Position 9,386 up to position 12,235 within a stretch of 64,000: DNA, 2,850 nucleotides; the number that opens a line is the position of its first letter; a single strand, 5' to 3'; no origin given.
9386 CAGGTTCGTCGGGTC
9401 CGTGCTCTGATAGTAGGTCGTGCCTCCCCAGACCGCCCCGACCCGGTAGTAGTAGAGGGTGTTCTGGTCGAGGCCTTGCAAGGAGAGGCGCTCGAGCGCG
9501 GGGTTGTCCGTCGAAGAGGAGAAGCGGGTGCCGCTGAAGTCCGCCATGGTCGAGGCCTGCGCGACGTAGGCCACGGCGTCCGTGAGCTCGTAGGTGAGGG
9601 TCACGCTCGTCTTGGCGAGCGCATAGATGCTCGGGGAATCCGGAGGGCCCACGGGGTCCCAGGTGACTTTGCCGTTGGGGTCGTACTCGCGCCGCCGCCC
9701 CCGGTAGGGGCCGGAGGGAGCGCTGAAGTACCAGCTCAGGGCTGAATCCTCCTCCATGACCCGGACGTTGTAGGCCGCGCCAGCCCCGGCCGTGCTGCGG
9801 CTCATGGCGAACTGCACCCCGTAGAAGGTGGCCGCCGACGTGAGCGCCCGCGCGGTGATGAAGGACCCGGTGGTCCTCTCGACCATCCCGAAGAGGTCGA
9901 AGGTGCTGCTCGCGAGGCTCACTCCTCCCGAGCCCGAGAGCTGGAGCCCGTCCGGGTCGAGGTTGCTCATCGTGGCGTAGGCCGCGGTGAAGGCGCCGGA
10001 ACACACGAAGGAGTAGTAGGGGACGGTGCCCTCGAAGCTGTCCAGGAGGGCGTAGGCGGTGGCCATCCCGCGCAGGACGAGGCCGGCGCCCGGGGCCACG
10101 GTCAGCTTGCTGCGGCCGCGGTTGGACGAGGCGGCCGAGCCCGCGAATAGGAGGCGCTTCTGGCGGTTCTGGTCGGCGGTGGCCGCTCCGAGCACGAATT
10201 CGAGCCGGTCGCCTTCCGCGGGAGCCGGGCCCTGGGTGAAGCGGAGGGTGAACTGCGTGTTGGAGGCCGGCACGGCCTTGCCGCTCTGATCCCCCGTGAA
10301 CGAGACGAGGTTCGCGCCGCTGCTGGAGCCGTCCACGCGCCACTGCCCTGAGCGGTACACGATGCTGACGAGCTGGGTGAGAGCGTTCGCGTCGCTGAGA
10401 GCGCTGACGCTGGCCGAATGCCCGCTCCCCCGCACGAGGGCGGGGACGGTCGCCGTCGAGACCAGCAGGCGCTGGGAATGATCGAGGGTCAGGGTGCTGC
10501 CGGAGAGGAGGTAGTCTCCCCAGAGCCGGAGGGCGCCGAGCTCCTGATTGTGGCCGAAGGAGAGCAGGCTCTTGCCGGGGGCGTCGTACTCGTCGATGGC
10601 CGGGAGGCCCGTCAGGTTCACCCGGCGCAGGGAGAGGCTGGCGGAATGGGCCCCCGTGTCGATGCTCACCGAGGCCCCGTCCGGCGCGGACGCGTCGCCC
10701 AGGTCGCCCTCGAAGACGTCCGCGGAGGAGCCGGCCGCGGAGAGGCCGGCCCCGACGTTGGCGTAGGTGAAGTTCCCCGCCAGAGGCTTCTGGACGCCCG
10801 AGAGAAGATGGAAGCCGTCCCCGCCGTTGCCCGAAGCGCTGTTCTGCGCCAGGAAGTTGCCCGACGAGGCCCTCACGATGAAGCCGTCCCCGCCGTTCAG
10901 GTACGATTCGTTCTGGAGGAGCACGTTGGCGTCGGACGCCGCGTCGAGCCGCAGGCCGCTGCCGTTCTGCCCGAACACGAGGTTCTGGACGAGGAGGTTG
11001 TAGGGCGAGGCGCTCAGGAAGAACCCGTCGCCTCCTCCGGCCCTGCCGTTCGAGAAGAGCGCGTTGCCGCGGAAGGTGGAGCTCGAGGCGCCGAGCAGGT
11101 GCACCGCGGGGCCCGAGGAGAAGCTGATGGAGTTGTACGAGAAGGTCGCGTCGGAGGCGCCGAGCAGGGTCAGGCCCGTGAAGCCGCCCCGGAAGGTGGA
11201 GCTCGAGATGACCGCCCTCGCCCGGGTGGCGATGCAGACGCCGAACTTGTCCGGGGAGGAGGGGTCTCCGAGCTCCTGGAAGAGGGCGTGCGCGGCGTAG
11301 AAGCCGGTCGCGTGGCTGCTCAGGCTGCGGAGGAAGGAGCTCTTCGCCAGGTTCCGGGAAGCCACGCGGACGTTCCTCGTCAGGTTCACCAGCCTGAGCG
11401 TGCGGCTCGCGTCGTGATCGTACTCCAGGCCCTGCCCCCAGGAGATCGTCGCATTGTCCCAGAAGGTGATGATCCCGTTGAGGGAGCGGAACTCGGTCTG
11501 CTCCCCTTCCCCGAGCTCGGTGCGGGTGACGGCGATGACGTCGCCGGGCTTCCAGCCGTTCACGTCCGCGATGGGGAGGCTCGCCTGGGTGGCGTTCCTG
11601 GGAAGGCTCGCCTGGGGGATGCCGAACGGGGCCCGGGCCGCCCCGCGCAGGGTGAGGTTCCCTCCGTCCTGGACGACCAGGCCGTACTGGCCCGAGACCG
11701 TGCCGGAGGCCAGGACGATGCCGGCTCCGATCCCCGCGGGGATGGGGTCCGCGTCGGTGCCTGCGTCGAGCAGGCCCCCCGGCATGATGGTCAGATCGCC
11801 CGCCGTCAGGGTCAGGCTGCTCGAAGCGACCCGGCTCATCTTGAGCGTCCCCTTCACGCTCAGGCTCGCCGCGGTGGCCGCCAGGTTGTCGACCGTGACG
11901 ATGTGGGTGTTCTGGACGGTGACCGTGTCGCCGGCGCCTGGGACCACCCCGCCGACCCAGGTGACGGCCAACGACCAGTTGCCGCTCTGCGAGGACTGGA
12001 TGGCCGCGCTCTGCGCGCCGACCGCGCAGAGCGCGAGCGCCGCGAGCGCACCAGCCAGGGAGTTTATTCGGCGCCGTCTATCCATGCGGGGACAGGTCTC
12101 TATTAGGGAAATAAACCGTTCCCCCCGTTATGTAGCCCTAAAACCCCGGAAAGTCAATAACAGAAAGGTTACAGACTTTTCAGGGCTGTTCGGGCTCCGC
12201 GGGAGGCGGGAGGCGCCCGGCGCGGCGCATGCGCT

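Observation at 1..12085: Untracked giant ORF: at least 4028-codon secreted beta-helix + FN3-array protein still open at the window edge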

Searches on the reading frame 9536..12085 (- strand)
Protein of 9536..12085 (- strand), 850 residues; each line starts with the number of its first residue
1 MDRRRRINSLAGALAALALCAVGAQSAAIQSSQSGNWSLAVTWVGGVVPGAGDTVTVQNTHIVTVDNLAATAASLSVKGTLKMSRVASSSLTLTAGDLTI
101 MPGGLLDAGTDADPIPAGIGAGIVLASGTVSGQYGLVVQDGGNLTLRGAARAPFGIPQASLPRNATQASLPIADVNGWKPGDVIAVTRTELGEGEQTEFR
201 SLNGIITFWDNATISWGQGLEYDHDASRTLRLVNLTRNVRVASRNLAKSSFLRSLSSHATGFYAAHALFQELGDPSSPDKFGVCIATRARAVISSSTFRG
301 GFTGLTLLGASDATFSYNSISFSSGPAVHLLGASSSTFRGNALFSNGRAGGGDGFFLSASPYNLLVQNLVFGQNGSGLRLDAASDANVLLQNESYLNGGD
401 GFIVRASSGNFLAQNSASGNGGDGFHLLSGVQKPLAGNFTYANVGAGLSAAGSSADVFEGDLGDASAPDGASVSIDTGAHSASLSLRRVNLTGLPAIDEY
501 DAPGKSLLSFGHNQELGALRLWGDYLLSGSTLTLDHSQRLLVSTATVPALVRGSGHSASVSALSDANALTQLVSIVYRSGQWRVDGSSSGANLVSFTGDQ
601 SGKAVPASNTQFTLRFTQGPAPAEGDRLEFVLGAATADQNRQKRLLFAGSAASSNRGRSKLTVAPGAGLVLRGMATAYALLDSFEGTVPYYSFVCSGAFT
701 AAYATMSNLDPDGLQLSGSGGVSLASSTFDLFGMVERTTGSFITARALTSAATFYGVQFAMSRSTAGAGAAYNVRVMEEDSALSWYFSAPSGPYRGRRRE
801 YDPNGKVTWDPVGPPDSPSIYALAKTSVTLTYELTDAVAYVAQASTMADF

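Call 3: search_protein_families(library=pfam, proteins=[window:9536-12085:-], max_evalue=0.1)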
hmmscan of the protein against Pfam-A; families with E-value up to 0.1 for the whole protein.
window:9536-12085:- (850 aa): 3 families
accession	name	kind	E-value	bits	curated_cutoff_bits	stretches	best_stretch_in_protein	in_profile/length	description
PF13229.12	Beta_helix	-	3e-16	59.9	25.9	1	282-432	2-149/158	Right handed beta helix region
PF05048.19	NosD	-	9.7e-12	45.2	23.6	2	353-454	61-160/212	Periplasmic copper-binding protein (NosD)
PF10162.14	G8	-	4.2e-11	43.2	22.9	1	42-151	1-116/124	G8 domain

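Call 10: find_homologous_proteins(query=window:9686-12085:-, max_evalue=0.001)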
Query window:9686-12085:-: 8000 candidates shared short words with the query, none scored E <= 0.001.

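Call 25: search_solved_structures(query=window:9686-12085:-, max_evalue=1)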
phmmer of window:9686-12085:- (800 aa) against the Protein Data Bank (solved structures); distinct sequences matched with E-value up to 1: 5.
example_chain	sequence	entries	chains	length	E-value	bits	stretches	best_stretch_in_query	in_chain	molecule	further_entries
4ozy_A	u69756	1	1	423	0.1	14.4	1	365-459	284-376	Poly(beta-D-mannuronate) C5 epimerase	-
4ozz_A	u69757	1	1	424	0.1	14.4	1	365-459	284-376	Poly(beta-D-mannuronate) C5 epimerase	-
4nk8_A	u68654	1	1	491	0.14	14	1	365-459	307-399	Poly(beta-D-mannuronate) C5 epimerase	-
4nk6_A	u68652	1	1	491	0.14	14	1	365-459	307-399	Poly(beta-D-mannuronate) C5 epimerase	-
36rp_H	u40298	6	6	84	0.69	11.7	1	155-200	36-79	DNA-directed RNA polymerase subunit Rpo5 | DNA-directed RNA polymerase subunit H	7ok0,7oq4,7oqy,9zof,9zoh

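Call 28: search_protein_representatives(protein=window:9686-12085:-)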
Query: 800 residues. Proteins with E-value up to 0.001 (for the whole library): 2094; up to 1e-10: 425; up to 1e-30: 115. The best 150 are listed.
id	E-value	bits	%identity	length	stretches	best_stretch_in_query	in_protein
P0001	0.0e+00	1239.2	43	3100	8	364-792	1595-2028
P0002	0.0e+00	1108.7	38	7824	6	373-790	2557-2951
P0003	2.1e-263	892.9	31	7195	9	341-794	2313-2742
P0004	7.9e-244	828.2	40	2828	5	358-796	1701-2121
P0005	1.5e-234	797.5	42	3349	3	367-797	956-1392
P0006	4.8e-233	792.5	39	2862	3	22-796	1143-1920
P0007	1.0e-225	768.3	34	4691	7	302-794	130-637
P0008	2.1e-188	645.0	34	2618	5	382-797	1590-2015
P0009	2.4e-185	634.8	35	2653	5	375-797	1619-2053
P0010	1.6e-181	622.2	35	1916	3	19-797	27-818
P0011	1.9e-178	612.1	37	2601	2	24-796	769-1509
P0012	5.0e-174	597.4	36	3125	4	31-472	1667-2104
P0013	2.8e-154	532.1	35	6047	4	364-786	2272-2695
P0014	5.1e-150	518.0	35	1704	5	63-538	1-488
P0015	2.8e-143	495.8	43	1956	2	415-797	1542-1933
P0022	2.2e-128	446.5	42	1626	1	13-797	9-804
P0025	9.3e-125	434.5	41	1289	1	11-796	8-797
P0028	1.5e-121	423.9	40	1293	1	3-797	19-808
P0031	6.3e-114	398.7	38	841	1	13-797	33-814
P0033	1.0e-111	391.4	39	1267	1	21-786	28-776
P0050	1.6e-87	311.4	39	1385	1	16-800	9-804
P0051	4.7e-87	309.9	33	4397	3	311-796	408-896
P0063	1.5e-71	258.6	29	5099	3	354-789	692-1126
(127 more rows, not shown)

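Call 29: predict_structure(protein=window:9536-12085:-)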
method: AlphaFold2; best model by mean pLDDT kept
length: 850 residues; sequences in the alignment: 1
mean_pLDDT: 35.3   pTM: 0.33
mean pLDDT of the five models: 35.3, 29.4, 29.0, 28.3, 25.7
residues with pLDDT >= 90: 0; 70-90: 0; 50-70: 93; < 50: 757
segments of 3 or more residues with pLDDT < 50: 1-55, 62-74, 80-284, 286-288, 295-303, 323-326, 345-354, 358-360, 372-375, 393-400, 416-474, 476-850
pLDDT, mean of each block of 10 residues (from residue 1): 37 31 38 43 40 48 44 46 40 39 29 29 29 28 28 25 25 29 31 29 30 27 28 30 25 24 27 35 48 47 53 55 52 56 44 46 57 52 57 46 52 47 38 40 40 40 39 44 39 37 38 36 32 31 29 29 31 29 30 30 29 28 30 27 26 28 31 33 32 28 29 28 25 29 27 27 26 34 36 40 41 35 24 24 23
secondary structure, 60 per line:
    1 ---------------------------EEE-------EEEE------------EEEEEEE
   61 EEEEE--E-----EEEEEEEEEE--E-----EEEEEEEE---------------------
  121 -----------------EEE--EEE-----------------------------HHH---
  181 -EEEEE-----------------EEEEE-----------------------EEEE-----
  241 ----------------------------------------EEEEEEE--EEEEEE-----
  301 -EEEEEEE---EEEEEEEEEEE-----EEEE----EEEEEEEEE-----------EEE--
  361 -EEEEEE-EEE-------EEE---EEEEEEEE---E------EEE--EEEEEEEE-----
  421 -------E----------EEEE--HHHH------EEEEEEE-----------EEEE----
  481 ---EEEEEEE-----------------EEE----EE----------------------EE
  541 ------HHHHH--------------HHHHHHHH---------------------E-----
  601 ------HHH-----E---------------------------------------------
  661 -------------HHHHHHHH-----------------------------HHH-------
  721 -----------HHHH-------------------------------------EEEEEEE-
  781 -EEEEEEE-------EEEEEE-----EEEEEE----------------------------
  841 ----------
elements in order (helices of 4 or more, strands of 3 or more residues): E28-30 E38-41 E54-65 E74-83 E92-99 E138-140 E143-145 E182-186 E204-208 E232-235 E281-287 E290-295 E302-308 E312-322 E328-331 E336-344 E356-358 E362-367 E369-371 E379-381 E385-392 E403-405 E408-415 E439-442 H445-448 E455-461 E473-476 E484-490 E508-510 H547-551 H566-573 H674-681 H732-735 E773-779 E782-788 E796-801 E807-812

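Call 33: search_protein_families(library=pfam, proteins=[P0022, P0025, P0028, P0050, P0033, P0006], max_evalue=0.001)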
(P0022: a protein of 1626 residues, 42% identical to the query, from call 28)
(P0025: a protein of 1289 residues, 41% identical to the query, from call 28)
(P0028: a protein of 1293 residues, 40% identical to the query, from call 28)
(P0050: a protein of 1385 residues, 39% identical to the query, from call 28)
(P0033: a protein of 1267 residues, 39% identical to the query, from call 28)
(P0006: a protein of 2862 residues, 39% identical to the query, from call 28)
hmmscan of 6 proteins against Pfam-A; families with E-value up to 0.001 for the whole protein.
P0022 (1626 aa): 6 families
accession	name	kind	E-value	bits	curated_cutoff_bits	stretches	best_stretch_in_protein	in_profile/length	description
PF13229.12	Beta_helix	-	2.4e-18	66.7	25.9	2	284-405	23-144/158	Right handed beta helix region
PF05048.19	NosD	-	2.1e-15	57.2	23.6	2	241-375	15-149/212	Periplasmic copper-binding protein (NosD)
PF13205.12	Big_5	-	5.1e-14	53.3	23.6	1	1269-1377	4-105/105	Bacterial Ig-like domain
PF00041.27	fn3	-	1e-10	42.1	25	0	1071-1146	15-80/84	Fibronectin type III domain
PF10162.14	G8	-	3.5e-10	40.3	22.9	1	38-148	2-118/124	G8 domain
PF16656.11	Pur_ac_phosph_N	-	6.1e-10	40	30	0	1168-1260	10-91/93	Purple acid Phosphatase, N-terminal domain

P0025 (1289 aa): 4 families
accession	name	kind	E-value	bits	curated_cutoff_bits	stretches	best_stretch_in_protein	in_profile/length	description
PF13229.12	Beta_helix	-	4.2e-13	49.6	25.9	1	286-425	2-145/158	Right handed beta helix region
PF00041.27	fn3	-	4e-11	43.4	25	1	905-983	2-77/84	Fibronectin type III domain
PF10162.14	G8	-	5.2e-11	42.9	22.9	1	41-152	1-118/124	G8 domain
PF05048.19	NosD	-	5.4e-09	36.2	23.6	1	293-416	46-169/212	Periplasmic copper-binding protein (NosD)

P0028 (1293 aa): 5 families
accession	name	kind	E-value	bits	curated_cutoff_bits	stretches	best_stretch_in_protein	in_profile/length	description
PF10162.14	G8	-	7.6e-14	52.1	22.9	1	57-173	1-123/124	G8 domain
PF13229.12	Beta_helix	-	6.1e-09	36.1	25.9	1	291-414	23-149/158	Right handed beta helix region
PF00041.27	fn3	-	2.7e-07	31.2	25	1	912-989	2-74/84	Fibronectin type III domain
PF13860.13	FlgD_ig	-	4.2e-05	23.9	27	0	1226-1280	21-75/79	FlgD Ig-like domain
PF05048.19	NosD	-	0.0001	22.3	23.6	1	283-414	30-161/212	Periplasmic copper-binding protein (NosD)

P0050 (1385 aa): 8 families
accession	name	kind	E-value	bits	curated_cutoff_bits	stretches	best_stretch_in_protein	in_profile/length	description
PF00041.27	fn3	-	1.3e-08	35.4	25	1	825-892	11-71/84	Fibronectin type III domain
PF13205.12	Big_5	-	2.9e-08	34.8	23.6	1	1040-1138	14-105/105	Bacterial Ig-like domain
PF13229.12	Beta_helix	-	1.7e-07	31.5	25.9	1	281-410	6-138/158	Right handed beta helix region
PF10162.14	G8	-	3.5e-07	30.6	22.9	1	36-143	1-116/124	G8 domain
PF05048.19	NosD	-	3.5e-06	27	23.6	1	280-411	45-174/212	Periplasmic copper-binding protein (NosD)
PF13585.12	CHU_C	-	4.1e-06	27.3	27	1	1323-1378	27-81/86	CHU_C Type IX secretion signal domain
PF13860.13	FlgD_ig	-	4.2e-05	23.9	27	1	1324-1368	24-71/79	FlgD Ig-like domain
PF16656.11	Pur_ac_phosph_N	-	0.00089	20.2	30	0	926-1014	11-86/93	Purple acid Phosphatase, N-terminal domain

P0033 (1267 aa): 5 families
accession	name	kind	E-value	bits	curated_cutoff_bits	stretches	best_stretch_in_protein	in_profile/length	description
PF13205.12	Big_5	-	1.3e-14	55.2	23.6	1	917-1024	5-105/105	Bacterial Ig-like domain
PF10162.14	G8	-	6.9e-12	45.8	22.9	1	49-131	1-83/124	G8 domain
PF13229.12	Beta_helix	-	4.8e-11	43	25.9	1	290-446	2-153/158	Right handed beta helix region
PF05048.19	NosD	-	5.7e-07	29.6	23.6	1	289-426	39-168/212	Periplasmic copper-binding protein (NosD)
PF13860.13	FlgD_ig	-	0.00012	22.5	27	0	1199-1248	17-69/79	FlgD Ig-like domain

P0006 (2862 aa): 5 families
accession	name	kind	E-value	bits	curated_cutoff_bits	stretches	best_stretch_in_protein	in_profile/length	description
PF13229.12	Beta_helix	-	4.8e-48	163.2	25.9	5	1400-1525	22-149/158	Right handed beta helix region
PF05048.19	NosD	-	6.8e-38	130.7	23.6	3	1401-1561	16-173/212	Periplasmic copper-binding protein (NosD)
PF00041.27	fn3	-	1.7e-32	111.9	25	3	2209-2286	1-80/84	Fibronectin type III domain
PF10162.14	G8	-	1e-21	77.6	22.9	2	47-156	1-116/124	G8 domain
PF16656.11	Pur_ac_phosph_N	-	0.00068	20.6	30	0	2172-2203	67-93/93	Purple acid Phosphatase, N-terminal domain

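Call 39: find_related_loci(query=A2, collection=genome_contigs, flank=10000)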
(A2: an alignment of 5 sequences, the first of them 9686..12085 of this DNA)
Query A2 (800 aa) in genome_contigs; peptide patterns used: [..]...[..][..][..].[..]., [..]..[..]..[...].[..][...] (x = any residue, [..] = any of these).
106 stretches matched a pattern; 8 encode a relative of the query (tblastn E <= 1e-3); 8 distinct loci.
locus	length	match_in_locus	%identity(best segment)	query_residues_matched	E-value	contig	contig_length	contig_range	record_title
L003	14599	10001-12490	41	3-800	6e-161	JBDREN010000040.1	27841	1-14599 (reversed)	MAG: Elusimicrobiota bacterium isolate MEGAHIT-group-1.316 k141_8965044, whole genome shotgun sequence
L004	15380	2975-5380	42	31-800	7e-162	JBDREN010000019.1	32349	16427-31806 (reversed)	MAG: Elusimicrobiota bacterium isolate MEGAHIT-group-1.316 k141_6237557, whole genome shotgun sequence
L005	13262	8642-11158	38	34-800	3e-118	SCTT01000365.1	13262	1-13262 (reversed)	MAG: bacterium isolate FW305_bin.15 FW305_bin.15-27223-1, whole genome shotgun sequence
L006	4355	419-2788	33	25-785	3e-103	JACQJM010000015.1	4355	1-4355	MAG: Elusimicrobia bacterium isolate NC_groundwater_1151_Ag_S-0.1um_50_28 S_p1_S3_coassembly_k141_149354, whole genome s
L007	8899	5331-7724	35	17-785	2e-100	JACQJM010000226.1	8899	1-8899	MAG: Elusimicrobia bacterium isolate NC_groundwater_1151_Ag_S-0.1um_50_28 S_p1_S3_coassembly_k141_2104224, whole genome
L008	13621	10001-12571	29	25-800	5e-78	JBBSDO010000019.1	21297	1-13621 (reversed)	MAG: Elusimicrobiota bacterium isolate LS1_sbin.10 LS1_sbin.10_K_618779_L_21297_cov_9.0000, whole genome shotgun sequenc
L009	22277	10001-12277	35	21-800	5e-104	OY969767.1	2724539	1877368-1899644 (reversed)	MAG: uncultured Elusimicrobia bacterium isolate MFD00032.bin.c.1 genome assembly, chromosome: 1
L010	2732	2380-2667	43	14-109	2e-11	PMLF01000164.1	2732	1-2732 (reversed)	MAG: Elusimicrobia bacterium isolate fen_1173 73.20120600_E1D.151_contig_286741, whole genome shotgun sequence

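Call 45: search_protein_families(library=pfam, proteins=[L009:9677-16948:+], max_evalue=0.001)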
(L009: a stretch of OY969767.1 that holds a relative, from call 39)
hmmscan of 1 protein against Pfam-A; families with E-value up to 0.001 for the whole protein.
L009:9677-16948:+ (2424 aa): 4 families
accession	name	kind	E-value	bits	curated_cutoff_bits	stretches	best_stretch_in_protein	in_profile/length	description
PF17164.10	DUF5122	-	7.8e-25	87.3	27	0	1254-1284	4-34/36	Domain of unknown function (DUF5122) beta-propeller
PF13229.12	Beta_helix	-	2.1e-21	76.6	25.9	1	363-515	2-155/158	Right handed beta helix region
PF05048.19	NosD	-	4.3e-17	62.7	23.6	2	372-464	48-139/212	Periplasmic copper-binding protein (NosD)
PF10162.14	G8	-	3.2e-12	46.9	22.9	1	130-244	1-121/124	G8 domain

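Call 47: search_protein_families(library=ncbifam, proteins=[window:9686-12085:-, P0022, P0028, P0050], max_evalue=0.001)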
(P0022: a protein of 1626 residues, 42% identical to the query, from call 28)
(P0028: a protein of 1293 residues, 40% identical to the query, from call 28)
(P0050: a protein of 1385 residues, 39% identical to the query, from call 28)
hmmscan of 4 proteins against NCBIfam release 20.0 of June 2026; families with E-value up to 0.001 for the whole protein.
window:9686-12085:- (800 aa): 2 families
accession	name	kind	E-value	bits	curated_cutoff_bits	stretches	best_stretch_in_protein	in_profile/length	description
TIGR03804.1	para_beta_helix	repeat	5.3e-09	35.6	19.45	1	377-421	1-43/44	parallel beta-helix repeat protein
TIGR04247.1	NosD_copper_fam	subfamily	0.0008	18.1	300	0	291-397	182-285/377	nitrous oxide reductase family maturation protein NosD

P0022 (1626 aa): 4 families
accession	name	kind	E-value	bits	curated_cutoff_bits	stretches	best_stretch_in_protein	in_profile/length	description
NF052228.1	T9SS_PorZ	equivalog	2.5e-11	42.8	260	1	1536-1625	668-756/757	type IX secretion system anionic LPS delivery protein PorZ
TIGR03804.1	para_beta_helix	repeat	7.8e-07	28.7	19.45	1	379-417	1-38/44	parallel beta-helix repeat protein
TIGR04183.1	Por_Secre_tail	domain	2.8e-06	27.2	23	0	1544-1624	2-71/72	T9SS type A sorting domain-containing protein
TIGR04247.1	NosD_copper_fam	subfamily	6.4e-05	21.7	300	1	300-457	118-273/377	nitrous oxide reductase family maturation protein NosD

P0028 (1293 aa): 1 family
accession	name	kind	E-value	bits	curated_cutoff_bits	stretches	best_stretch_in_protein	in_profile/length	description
TIGR04183.1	Por_Secre_tail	domain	2.4e-07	30.6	23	1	1221-1291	12-71/72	T9SS type A sorting domain-containing protein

P0050 (1385 aa): 2 families
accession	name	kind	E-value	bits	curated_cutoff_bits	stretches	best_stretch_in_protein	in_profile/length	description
NF052228.1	T9SS_PorZ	equivalog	1.4e-10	40.3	260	1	1296-1384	669-756/757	type IX secretion system anionic LPS delivery protein PorZ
TIGR04183.1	Por_Secre_tail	domain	5.6e-06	26.3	23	1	1302-1383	1-71/72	T9SS type A sorting domain-containing protein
